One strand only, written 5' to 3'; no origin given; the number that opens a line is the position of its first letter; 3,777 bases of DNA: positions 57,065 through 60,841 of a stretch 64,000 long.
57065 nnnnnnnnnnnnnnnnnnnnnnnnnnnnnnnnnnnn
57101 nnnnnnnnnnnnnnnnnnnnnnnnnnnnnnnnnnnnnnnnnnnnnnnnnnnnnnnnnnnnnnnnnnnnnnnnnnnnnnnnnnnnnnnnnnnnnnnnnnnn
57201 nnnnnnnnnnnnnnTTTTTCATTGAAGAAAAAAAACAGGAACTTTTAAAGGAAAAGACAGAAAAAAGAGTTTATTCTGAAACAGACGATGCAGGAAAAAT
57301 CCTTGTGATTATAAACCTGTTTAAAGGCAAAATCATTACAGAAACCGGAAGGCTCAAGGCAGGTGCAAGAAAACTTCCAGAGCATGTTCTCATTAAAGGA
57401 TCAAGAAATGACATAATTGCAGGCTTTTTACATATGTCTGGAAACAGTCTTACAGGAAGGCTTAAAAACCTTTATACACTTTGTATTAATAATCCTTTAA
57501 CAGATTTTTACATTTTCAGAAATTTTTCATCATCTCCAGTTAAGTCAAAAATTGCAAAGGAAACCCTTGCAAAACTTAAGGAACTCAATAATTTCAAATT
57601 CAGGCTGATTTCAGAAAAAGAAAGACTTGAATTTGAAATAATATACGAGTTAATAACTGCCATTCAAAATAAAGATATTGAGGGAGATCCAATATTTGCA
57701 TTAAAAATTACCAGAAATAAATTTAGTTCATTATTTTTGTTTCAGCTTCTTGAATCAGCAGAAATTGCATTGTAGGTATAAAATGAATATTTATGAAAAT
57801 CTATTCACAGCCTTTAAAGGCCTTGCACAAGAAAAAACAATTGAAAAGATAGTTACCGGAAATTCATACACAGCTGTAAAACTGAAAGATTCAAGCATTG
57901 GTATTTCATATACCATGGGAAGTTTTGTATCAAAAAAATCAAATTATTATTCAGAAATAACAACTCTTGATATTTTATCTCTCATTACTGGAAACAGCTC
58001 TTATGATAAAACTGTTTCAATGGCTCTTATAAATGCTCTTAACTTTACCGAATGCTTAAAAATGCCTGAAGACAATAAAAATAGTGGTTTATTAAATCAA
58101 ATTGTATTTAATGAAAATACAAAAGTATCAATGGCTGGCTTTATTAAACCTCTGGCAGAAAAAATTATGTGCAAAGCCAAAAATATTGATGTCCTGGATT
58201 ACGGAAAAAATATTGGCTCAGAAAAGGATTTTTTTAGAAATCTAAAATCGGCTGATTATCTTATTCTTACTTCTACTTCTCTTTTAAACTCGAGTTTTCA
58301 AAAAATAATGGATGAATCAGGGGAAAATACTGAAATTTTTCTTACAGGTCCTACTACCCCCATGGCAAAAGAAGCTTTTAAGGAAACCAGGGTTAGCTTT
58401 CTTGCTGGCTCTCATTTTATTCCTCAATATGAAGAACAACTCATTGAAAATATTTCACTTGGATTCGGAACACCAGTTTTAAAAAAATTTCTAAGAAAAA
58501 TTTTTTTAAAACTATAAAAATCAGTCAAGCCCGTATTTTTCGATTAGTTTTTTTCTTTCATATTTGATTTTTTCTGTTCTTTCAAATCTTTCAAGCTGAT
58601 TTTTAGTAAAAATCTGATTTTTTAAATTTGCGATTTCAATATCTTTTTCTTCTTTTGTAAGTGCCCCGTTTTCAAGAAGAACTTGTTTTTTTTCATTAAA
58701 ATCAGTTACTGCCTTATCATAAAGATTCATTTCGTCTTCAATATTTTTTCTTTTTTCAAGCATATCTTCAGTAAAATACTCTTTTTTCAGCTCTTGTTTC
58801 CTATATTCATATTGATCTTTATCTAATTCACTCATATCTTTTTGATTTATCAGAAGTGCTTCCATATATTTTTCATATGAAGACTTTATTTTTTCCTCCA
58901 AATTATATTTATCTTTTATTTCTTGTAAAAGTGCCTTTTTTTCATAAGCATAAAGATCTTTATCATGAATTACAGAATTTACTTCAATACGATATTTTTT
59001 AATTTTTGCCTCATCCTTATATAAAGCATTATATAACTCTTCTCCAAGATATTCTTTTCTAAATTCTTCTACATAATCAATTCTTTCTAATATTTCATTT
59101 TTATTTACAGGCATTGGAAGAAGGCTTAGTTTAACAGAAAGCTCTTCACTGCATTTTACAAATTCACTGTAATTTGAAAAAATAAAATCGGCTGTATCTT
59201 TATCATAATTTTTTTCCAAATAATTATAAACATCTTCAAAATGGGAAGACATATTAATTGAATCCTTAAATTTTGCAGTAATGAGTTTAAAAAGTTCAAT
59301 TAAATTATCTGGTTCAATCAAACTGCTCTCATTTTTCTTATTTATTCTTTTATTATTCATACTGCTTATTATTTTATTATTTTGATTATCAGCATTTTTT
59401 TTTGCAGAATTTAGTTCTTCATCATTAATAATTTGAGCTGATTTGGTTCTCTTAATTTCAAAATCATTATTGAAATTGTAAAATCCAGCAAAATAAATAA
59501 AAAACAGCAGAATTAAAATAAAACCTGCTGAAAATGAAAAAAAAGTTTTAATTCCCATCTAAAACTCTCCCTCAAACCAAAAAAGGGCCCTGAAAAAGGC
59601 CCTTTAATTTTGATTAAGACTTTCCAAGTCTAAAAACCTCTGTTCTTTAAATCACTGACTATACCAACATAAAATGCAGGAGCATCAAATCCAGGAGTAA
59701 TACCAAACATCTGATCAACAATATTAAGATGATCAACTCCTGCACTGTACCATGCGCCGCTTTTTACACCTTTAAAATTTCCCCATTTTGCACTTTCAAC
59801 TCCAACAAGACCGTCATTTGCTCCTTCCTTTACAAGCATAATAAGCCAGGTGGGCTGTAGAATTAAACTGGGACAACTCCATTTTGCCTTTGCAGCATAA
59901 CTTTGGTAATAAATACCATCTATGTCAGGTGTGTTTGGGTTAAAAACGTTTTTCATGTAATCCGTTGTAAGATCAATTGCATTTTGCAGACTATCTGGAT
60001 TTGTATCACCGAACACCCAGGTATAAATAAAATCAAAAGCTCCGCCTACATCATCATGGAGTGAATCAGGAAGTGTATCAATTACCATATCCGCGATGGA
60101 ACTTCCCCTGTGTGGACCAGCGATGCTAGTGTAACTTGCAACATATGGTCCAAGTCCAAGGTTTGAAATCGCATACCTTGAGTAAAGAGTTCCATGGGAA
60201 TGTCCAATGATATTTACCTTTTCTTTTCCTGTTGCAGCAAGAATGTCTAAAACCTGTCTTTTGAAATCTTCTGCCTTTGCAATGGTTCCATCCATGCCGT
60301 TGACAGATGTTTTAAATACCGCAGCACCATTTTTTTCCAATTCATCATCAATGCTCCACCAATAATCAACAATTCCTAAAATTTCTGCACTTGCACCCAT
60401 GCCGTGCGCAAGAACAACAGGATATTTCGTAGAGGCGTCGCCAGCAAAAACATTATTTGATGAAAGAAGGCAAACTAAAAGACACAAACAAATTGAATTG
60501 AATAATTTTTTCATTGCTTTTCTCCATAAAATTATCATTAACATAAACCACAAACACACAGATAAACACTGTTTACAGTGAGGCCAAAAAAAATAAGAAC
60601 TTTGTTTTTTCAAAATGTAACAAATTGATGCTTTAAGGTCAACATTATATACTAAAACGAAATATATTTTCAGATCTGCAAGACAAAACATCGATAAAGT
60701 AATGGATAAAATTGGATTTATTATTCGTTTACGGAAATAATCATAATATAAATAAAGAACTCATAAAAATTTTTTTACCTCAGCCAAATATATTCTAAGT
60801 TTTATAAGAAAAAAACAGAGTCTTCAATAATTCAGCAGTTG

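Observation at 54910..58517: Divergent gene pair of unknown function: 288-aa protein versus a 625-aa P-loop NTPase with a DUF4213/DUF364-like gene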

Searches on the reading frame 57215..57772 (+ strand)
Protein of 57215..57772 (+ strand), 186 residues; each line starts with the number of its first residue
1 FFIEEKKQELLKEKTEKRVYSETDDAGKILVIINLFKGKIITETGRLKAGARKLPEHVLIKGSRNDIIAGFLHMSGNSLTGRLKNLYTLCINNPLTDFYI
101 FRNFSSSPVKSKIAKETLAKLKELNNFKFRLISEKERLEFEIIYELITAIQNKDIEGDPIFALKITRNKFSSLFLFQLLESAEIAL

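Call 33: predict_structure(alignment_id=A2)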
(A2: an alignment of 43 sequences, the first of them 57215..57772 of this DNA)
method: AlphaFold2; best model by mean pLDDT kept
length: 186 residues; sequences in the alignment: 43
mean_pLDDT: 93.4   pTM: 0.88
mean pLDDT of the five models: 93.4, 92.8, 91.0, 90.2, 88.4
residues with pLDDT >= 90: 153; 70-90: 32; 50-70: 1; < 50: 0
segments of 3 or more residues with pLDDT < 50: none
pLDDT, mean of each block of 10 residues (from residue 1): 89 79 96 94 87 92 93 93 96 96 94 97 98 96 97 96 96 95 91
secondary structure, 60 per line:
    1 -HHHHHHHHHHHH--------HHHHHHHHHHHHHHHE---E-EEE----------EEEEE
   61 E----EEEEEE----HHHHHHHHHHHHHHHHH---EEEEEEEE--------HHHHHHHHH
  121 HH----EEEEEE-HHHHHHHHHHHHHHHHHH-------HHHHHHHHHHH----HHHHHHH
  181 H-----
elements in order: H2-13 H22-36 E43-45 E56-61 E66-71 H76-92 E96-103 H112-122 E127-132 H134-151 H159-169 H174-181

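Call 36: fold_search(model_id=the predicted structure, library=pdb)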
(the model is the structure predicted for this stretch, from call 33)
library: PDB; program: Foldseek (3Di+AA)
matches with E <= 10: 1266; with E <= 0.001: 0
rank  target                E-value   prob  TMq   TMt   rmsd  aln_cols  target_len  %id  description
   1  5lhc_A                9.6e-03  0.91  0.35  0.15   8.1       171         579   12  The structure of D456A mutant of Nt.BspD6I nicking endonuclease at 0.24 nm resolution . (released 2017-08-16)
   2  4dav_A                1.8e-02  0.99  0.37  0.30   6.4       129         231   16  The structure of Pyrococcus Furiosus SfsA in complex with DNA (released 2014-10-01)
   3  6k3j_MODEL_1_A        2.3e-02  0.91  0.32  0.32   8.8       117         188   14  Solution structure of APOBEC3G-CD2 with ssDNA, Product A (released 2019-06-12)
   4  8q3k_E                2.3e-02  0.91  0.35  0.32   6.2       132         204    8  The open state of the ASFV apo-RNA polymerase (released 2024-02-14)
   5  5liq_B                3.1e-02  0.63  0.36  0.15  13.4       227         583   11  The structure of C160S,C508S,C578S mutant of Nt.BspD6I nicking endonuclease at 0.185 nm resolution . (released 2017-08-02)
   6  7tid_E                3.1e-02  0.41  0.25  0.17  12.2       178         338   15  Structure of the yeast clamp loader (Replication Factor C RFC) bound to the sliding clamp (Proliferating Cell Nuclear  (released 2022-02-16)
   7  8q3b_E                4.0e-02  0.87  0.33  0.31   5.3       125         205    8  The closed state of the ASFV apo-RNA polymerase (released 2024-02-14)
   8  7e8r                  4.2e-02  0.87  0.37  0.23   5.3       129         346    8  EcoT38I restriction endonuclease (released 2022-03-02)
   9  9ux7_C                4.8e-02  0.66  0.37  0.26  10.7       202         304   13  CryoEM Structure of LmuAB-DNA complex (released 2026-03-25)
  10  8thb_E                5.1e-02  0.41  0.28  0.18  12.1       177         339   15  Structure of the Saccharomyces cerevisiae PCNA clamp unloader Elg1-RFC complex (released 2024-05-22)
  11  9heu_D                5.7e-02  0.33  0.22  0.14   7.5       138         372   17  Co-chaperone Bag1-bound human 26S proteasome in SBAG1 state (released 2025-12-31)
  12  5w1c_A                6.9e-02  0.98  0.30  0.11   2.9        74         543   16  Crystal structure of MBP fused activation-induced cytidine deaminase (AID) in complex with cytidine (released 2017-08-16)
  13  5w0r_B                6.9e-02  0.97  0.30  0.11   3.7        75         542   19  Crystal structure of MBP fused activation-induced cytidine deaminase (AID) in complex with cacodylic acid (released 2017-08-16)
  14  6jhk_B                7.8e-02  0.85  0.28  0.41   4.0        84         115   11  Crystal Structure of Bacillus subtilis RsbS (released 2019-09-11)
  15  2v0r_A                7.8e-02  0.57  0.26  0.22   5.3       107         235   13  crystal structure of a hairpin exchange variant (LTx) of the targeting LINE-1 retrotransposon endonuclease (released 2007-07-17)
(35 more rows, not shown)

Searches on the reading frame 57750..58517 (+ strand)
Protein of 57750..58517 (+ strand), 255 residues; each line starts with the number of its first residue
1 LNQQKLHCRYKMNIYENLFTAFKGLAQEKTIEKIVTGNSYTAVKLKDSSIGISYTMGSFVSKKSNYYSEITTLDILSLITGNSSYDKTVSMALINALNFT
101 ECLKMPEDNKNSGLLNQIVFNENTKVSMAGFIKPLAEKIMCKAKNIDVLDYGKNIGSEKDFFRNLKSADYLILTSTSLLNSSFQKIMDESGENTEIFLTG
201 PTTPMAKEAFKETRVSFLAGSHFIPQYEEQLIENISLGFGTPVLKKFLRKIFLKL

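Call 3: search_protein_families(library=pfam, proteins=[window:57750-58517:+], max_evalue=0.1)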
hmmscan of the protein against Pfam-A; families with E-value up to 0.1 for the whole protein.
window:57750-58517:+ (255 aa): 2 families
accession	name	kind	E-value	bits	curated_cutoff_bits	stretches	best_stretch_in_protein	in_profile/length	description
PF04016.18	DUF364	-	5e-23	81.8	23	1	120-253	8-146/147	Putative heavy-metal chelation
PF13938.11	DUF4213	-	6e-12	46.1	23.5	1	26-97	8-74/75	Putative heavy-metal chelation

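Call 4: search_protein_families(library=padloc, proteins=[window:57750-58517:+], max_evalue=1)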
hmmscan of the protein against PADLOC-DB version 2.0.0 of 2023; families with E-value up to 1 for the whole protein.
window:57750-58517:+ (255 aa): 0 families

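Call 5: search_protein_families(library=ncbifam, proteins=[window:57750-58517:+], max_evalue=0.1)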
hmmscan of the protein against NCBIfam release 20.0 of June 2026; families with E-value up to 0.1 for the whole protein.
window:57750-58517:+ (255 aa): 0 families

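Call 87: search_solved_structures(query=window:57783-58517:+, max_evalue=0.01)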
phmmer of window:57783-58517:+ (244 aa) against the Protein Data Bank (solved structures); distinct sequences matched with E-value up to 0.01: 1.
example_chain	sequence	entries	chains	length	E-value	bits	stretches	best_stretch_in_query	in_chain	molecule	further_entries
3npg_A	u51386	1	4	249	8.4e-06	28.9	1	34-221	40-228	uncharacterized DUF364 family protein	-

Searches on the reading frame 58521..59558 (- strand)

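Call 3: search_protein_families(library=pfam, proteins=[window:58521-59558:-], max_evalue=0.1)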
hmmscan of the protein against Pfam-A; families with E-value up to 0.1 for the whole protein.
window:58521-59558:- (345 aa): 1 family
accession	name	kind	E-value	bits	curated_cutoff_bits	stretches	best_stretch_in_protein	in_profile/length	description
PF03280.19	Lipase_chap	-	3.2e-18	66.8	25.7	1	132-321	4-191/192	Proteobacterial lipase chaperone protein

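Call 5: search_protein_families(library=ncbifam, proteins=[window:58521-59558:-], max_evalue=0.1)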
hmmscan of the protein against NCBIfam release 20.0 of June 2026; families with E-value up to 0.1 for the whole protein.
window:58521-59558:- (345 aa): 2 families
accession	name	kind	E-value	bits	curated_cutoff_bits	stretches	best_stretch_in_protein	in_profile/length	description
NF002334.0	PRK01294.1-2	equivalog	3.7e-06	26.3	285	1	77-332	78-331/336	lipase secretion chaperone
NF002337.0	PRK01294.1-5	equivalog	1.8e-05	24.1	340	1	125-333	86-283/286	lipase secretion chaperone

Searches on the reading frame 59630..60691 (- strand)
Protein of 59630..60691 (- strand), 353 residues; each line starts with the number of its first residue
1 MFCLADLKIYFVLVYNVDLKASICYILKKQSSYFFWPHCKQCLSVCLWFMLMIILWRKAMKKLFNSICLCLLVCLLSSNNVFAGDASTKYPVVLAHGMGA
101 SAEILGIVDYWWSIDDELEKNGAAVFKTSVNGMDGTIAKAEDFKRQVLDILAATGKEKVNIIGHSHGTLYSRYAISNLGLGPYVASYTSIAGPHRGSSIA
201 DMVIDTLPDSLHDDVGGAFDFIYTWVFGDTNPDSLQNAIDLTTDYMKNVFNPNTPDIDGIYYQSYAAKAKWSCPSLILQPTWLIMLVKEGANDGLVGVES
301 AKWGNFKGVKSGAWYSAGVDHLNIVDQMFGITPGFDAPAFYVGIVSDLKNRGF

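Call 3: search_protein_families(library=pfam, proteins=[window:59630-60691:-], max_evalue=0.1)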
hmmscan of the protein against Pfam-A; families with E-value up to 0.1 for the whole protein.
window:59630-60691:- (353 aa): 6 families
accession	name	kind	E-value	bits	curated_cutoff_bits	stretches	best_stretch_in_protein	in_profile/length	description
PF00561.26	Abhydrolase_1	-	5.4e-12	46.3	25.8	1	90-201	1-111/245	alpha/beta hydrolase fold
PF02089.21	Palm_thioest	-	2.7e-08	34.3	26.8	1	91-201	1-117/254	Palmitoyl protein thioesterase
PF05057.20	DUF676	-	2.8e-05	24.1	20.3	1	92-199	8-130/217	Putative serine esterase (DUF676)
PF01674.24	Lipase_2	-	0.00018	21.6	20.3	1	91-176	3-94/219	Lipase (class 2)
PF12697.13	Abhydrolase_6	-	0.0035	18.5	26.3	1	92-229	1-133/217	Alpha/beta hydrolase family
PF02450.21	LCAT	-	0.0049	16.6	21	1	147-198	111-166/392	Lecithin:cholesterol acyltransferase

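Call 5: search_protein_families(library=ncbifam, proteins=[window:59630-60691:-], max_evalue=0.1)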
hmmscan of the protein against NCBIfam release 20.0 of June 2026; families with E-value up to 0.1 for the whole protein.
window:59630-60691:- (353 aa): 2 families
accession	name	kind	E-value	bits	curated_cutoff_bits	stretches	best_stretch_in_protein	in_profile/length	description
NF004514.1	PRK05855.1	equivalog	0.0015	17.2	455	1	146-197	82-131/578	SDR family oxidoreductase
NF050060.1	e_nPHAscl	equivalog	0.015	14.5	450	1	144-196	123-175/345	extracellular native short-chain-length polyhydroxyalkanoate depolymerase PhaZ7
